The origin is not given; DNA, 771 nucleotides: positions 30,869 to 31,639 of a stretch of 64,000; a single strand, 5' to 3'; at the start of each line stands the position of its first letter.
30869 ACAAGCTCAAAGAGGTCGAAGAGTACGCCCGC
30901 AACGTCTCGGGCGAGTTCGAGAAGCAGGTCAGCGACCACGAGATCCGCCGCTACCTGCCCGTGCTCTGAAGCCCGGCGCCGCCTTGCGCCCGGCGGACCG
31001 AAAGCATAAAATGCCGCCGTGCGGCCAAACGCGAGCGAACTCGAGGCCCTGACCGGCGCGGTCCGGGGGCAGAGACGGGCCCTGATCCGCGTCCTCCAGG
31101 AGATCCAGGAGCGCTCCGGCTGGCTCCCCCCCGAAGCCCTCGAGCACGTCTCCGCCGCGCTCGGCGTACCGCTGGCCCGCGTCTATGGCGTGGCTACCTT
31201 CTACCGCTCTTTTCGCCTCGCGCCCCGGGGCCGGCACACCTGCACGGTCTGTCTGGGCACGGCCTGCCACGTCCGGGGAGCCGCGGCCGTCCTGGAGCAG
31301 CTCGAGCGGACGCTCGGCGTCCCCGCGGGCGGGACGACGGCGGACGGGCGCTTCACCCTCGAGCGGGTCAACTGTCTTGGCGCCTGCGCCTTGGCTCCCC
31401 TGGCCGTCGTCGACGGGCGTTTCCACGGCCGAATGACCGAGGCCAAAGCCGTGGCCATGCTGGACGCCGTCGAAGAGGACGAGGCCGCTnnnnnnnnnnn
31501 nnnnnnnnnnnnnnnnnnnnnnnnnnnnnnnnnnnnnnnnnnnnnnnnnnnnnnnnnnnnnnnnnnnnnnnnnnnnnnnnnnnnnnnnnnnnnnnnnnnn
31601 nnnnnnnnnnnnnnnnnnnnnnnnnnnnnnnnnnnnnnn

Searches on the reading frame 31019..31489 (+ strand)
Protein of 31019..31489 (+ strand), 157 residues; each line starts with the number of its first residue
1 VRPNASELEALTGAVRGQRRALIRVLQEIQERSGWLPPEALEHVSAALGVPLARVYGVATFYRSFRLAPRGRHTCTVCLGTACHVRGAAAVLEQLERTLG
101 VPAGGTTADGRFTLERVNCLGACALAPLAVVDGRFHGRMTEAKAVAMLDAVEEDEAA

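Call 4: search_protein_families(library=pfam, proteins=[window:31019-31489:+], max_evalue=0.01)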
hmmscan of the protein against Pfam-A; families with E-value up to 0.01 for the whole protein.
window:31019-31489:+ (157 aa): 1 family
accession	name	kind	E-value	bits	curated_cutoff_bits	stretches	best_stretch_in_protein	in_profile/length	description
PF01257.25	2Fe-2S_thioredx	-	2.4e-49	167.4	24.8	1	14-151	7-144/145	Thioredoxin-like [2Fe-2S] ferredoxin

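Call 5: search_protein_families(library=ncbifam, proteins=[window:31019-31489:+], max_evalue=0.001)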
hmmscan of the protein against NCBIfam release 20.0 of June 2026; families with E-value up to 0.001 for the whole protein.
window:31019-31489:+ (157 aa): 9 families
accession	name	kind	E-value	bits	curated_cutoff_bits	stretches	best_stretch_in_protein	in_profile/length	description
NF005747.0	PRK07571.1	equivalog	3.7e-49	166.7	224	1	17-154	34-171/173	bidirectional hydrogenase complex protein HoxE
NF005722.0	PRK07539.1-2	equivalog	1.2e-42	145.6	141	1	7-150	12-155/157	NADH-quinone oxidoreductase subunit NuoE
TIGR01958.1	nuoE_fam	subfamily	4.3e-39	134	142.4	1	17-150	13-146/148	NADH-quinone oxidoreductase subunit NuoE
NF004638.0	PRK05988.1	equivalog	1.3e-38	132.3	198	1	8-151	14-157/159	formate dehydrogenase subunit gamma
NF005725.0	PRK07539.1-5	equivalog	3.6e-34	117.9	220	1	17-153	36-173/174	NADH-quinone oxidoreductase subunit NuoE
NF005721.0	PRK07539.1-1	equivalog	1.5e-32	113.1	308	1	18-155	44-181/292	NADH-quinone oxidoreductase subunit NuoE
NF005723.0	PRK07539.1-3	equivalog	9.2e-29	100.4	226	1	18-151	22-156/158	NADH-quinone oxidoreductase subunit NuoE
NF005724.0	PRK07539.1-4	equivalog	3.3e-28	99.1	280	1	18-153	38-174/240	NADH-quinone oxidoreductase subunit NuoE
NF009040.0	PRK12373.1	equivalog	5.3e-25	89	514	1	18-154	35-172/400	NADH-quinone oxidoreductase subunit E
